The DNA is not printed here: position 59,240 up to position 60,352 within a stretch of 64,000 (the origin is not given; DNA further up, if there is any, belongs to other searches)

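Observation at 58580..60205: Catalytically dead DHH/pyrophosphatase-like domain fused to a HEPN (Rx4H) domain: candidate sensor-RNase defence or abortive-infection protein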

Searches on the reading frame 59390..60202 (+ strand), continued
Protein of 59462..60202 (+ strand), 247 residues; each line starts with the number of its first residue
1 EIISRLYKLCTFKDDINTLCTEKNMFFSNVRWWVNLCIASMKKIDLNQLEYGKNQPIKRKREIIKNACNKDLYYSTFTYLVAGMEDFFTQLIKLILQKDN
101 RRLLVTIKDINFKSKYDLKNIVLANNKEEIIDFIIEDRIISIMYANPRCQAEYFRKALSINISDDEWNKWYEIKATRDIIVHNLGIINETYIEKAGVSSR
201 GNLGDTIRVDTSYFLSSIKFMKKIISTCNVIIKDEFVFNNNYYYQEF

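Call 52: search_protein_families(library=padloc, alignment_id=A3, max_evalue=1)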
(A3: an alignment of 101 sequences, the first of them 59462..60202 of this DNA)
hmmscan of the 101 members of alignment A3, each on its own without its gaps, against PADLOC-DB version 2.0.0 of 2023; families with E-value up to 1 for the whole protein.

A. member 1, window:59462-60202:+ (247 aa): 0 families

B. families by the number of members that match (of 101 scanned): 12 families
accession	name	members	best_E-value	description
PDLC01618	PrimPol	2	0.0074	"CAS-I,CAS-II,CAS-III,CAS-IV,CAS-V,CAS-VI; associated"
PDLC02331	AbiGi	1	0.00069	AbiGi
PDLC03820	RTasHEPN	1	0.0016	DRT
PDLC01456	Cas3a2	1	0.0016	CAS-I; effector_G3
PDLC04416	PDC-M10B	1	0.0021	-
PDLC00982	Cmr4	1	0.0031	Cmr4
PDLC04419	PDC-M11A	1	0.0045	-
PDLC04672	PDC-M48A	1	0.013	-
PDLC01707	Cas12j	1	0.015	CAS-V-J; effector__SPE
PDLC01708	Cas12k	1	0.023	Cas12k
PDLC01135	RT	1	0.029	RT associated with distinct I-E system from Streptomyces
PDLC03468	REase_II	1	0.03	Type II restriction enzyme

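Call 53: search_protein_families(library=phrogs, alignment_id=A3, max_evalue=0.1)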
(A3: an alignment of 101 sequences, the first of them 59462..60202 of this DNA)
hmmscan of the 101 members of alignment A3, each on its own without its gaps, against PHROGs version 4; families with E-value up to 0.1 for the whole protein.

A. member 1, window:59462-60202:+ (247 aa): 1 family
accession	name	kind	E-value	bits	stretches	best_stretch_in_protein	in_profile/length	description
phrog_4393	-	unknown function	0.0054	17.9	1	25-96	7-77/96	-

B. families by the number of members that match (of 101 scanned): 58 families (the first 25 are shown)
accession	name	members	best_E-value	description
phrog_22356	-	2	0.013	-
phrog_37777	-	2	0.026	-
phrog_8557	-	1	2.1e-05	-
phrog_14049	-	1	0.00071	-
phrog_22831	-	1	0.002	-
phrog_33919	-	1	0.0021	-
phrog_33372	-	1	0.0021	tail assembly chaperone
phrog_22814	-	1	0.004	-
phrog_4393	-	1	0.0054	-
phrog_14980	-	1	0.0058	-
phrog_30840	-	1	0.009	-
phrog_27338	-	1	0.0091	-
phrog_17991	-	1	0.011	-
phrog_26398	-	1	0.014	-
phrog_15482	-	1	0.014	-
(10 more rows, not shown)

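Call 70: search_protein_families(library=pfam, proteins=[P0187, P0190, P0185, P0186, P0149, P0163, P0178], max_evalue=10)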
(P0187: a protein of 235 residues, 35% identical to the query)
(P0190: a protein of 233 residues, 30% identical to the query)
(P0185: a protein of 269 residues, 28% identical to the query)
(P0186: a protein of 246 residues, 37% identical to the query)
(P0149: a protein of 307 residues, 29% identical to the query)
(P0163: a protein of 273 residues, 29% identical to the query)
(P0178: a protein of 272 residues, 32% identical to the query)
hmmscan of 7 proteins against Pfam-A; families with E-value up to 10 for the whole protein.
P0187 (235 aa): 0 families

P0190 (233 aa): 0 families

P0185 (269 aa): 0 families

P0186 (246 aa): 0 families

P0149 (307 aa): 2 families
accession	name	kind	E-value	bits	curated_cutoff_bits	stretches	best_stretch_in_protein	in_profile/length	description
PF00874.25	PRD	-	0.02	15.6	23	1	63-97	45-79/90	PRD domain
PF18735.6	HEPN_RiboL-PSP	-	0.02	15.2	28.4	1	130-181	23-72/191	RiboL-PSP-HEPN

P0163 (273 aa): 0 families

P0178 (272 aa): 0 families

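Call 71: find_related_loci(query=A4, collection=viral_contigs, flank=5000)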
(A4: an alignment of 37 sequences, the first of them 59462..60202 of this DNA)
Query A4 (247 aa) in viral_contigs; peptide patterns used: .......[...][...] (x = any residue, [..] = any of these).
25 stretches matched a pattern; 1 encode a relative of the query (tblastn E <= 1e-3); 1 distinct loci.
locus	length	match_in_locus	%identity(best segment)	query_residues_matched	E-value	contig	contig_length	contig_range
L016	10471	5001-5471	30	78-227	3e-19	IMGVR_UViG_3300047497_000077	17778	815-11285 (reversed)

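Call 72: find_related_loci(query=A4, collection=metagenome_contigs, flank=5000)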
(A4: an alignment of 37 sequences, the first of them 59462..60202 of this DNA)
Query A4 (247 aa) in metagenome_contigs; peptide patterns used: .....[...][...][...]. (x = any residue, [..] = any of these).
216 stretches matched a pattern; 139 encode a relative of the query (tblastn E <= 1e-3); the best 80 are kept; 80 distinct loci.
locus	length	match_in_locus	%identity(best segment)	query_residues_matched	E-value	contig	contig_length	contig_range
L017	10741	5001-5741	89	1-247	1e-148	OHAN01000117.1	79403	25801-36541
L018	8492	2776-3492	43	12-236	5e-52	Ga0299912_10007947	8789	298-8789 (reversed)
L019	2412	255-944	37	12-226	3e-44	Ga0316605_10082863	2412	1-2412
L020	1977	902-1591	34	12-226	5e-44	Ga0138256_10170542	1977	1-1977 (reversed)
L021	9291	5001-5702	36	12-230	2e-43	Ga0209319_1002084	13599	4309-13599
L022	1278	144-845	35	12-230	1e-44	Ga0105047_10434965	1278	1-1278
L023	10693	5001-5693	38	12-226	6e-42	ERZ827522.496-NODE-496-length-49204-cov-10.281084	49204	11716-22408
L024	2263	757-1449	38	12-226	4e-42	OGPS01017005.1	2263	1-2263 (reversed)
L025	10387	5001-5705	34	16-236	7e-39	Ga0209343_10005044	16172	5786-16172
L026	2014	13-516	42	59-226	4e-38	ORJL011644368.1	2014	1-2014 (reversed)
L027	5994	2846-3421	36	42-226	8e-36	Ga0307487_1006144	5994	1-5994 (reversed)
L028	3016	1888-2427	37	57-236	9e-35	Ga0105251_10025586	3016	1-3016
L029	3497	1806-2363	38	53-235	1e-32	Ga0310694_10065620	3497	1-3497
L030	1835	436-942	33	61-229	8e-31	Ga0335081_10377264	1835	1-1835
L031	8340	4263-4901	33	27-226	1e-29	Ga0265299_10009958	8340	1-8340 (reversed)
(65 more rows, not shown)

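Call 77: search_protein_families(library=pfam, alignment_id=A5, max_evalue=0.00001)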
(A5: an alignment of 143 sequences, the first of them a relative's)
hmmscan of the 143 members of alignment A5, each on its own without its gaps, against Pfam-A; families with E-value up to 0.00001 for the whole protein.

A. member 1, L006:2797-3741:+ (315 aa): 0 families

B. families by the number of members that match (of 143 scanned): 92 families (the first 25 are shown)
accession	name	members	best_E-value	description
PF00078.32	RVT_1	3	6e-21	Reverse transcriptase (RNA-dependent DNA polymerase)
PF00589.27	Phage_integrase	2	4.5e-20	Phage integrase family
PF13589.12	HATPase_c_3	2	2.4e-19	Histidine kinase-, DNA gyrase B-, and HSP90-like ATPase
PF04542.20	Sigma70_r2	2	3.5e-14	Sigma-70 region 2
PF02463.25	SMC_N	2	2.8e-13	RecF/RecN/SMC N terminal domain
PF13711.11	DUF4160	2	1e-12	Domain of unknown function (DUF4160)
PF13304.12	AAA_21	2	1.4e-10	AAA domain, putative AbiEii toxin, Type IV TA system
PF00270.35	DEAD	2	2.5e-10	DEAD/DEAH box helicase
PF18928.5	DUF5677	2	2.5e-08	Family of unknown function (DUF5677)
PF07517.20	SecA_DEAD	1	1.4e-128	SecA DEAD-like domain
PF21090.3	P-loop_SecA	1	3.7e-95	SecA P-loop domain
PF01209.24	Ubie_methyltran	1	2.2e-87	ubiE/COQ5 methyltransferase family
PF01695.23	IstB_IS21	1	2e-75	IstB-like ATP binding protein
PF07516.18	SecA_SW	1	1.7e-69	SecA Wing and Scaffold domain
PF18753.6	Nmad2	1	7e-60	Nucleotide modification associated domain 2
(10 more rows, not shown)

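Call 78: search_protein_families(library=padloc, alignment_id=A5, max_evalue=0.00001)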
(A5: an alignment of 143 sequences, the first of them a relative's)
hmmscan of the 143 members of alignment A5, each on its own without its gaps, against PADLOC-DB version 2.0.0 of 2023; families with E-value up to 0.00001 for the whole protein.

A. member 1, L006:2797-3741:+ (315 aa): 0 families

B. families by the number of members that match (of 143 scanned): 225 families (the first 25 are shown)
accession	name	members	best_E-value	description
PDLC02966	RT-Toprim_I-C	3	2.6e-218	single gene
PDLC02963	RT-Toprim_I-C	3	2.7e-216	single gene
PDLC02964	RT-Toprim_I-C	3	7.6e-150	single gene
PDLC02967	RT-Toprim_I-C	3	5.9e-149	single gene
PDLC02961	RT-TIR_XII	3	2.6e-100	single gene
PDLC02962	RT-TIR_XII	3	1.1e-98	single gene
PDLC02959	RT-Protease_XI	3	2.5e-95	single gene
PDLC02960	RT-Protease_XI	3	1.8e-94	single gene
PDLC02939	RT_II-A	3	1.2e-93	-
PDLC02968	RT-Toprim_I-C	3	1.9e-87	single gene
PDLC02965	RT-Toprim_I-C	3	3.4e-87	single gene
PDLC02936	RT_I-A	3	2.4e-80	-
PDLC02956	RT_XIII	3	6.9e-69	-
PDLC02946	RT_III-A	3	2.9e-60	-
PDLC02955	RT_X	3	1.6e-56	-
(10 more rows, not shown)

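Call 99: search_solved_structures(query=A6, max_evalue=10, show_alignments=2)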
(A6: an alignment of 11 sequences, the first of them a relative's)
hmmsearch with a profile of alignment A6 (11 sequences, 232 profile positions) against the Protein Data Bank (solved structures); distinct sequences matched with E-value up to 10: 0.
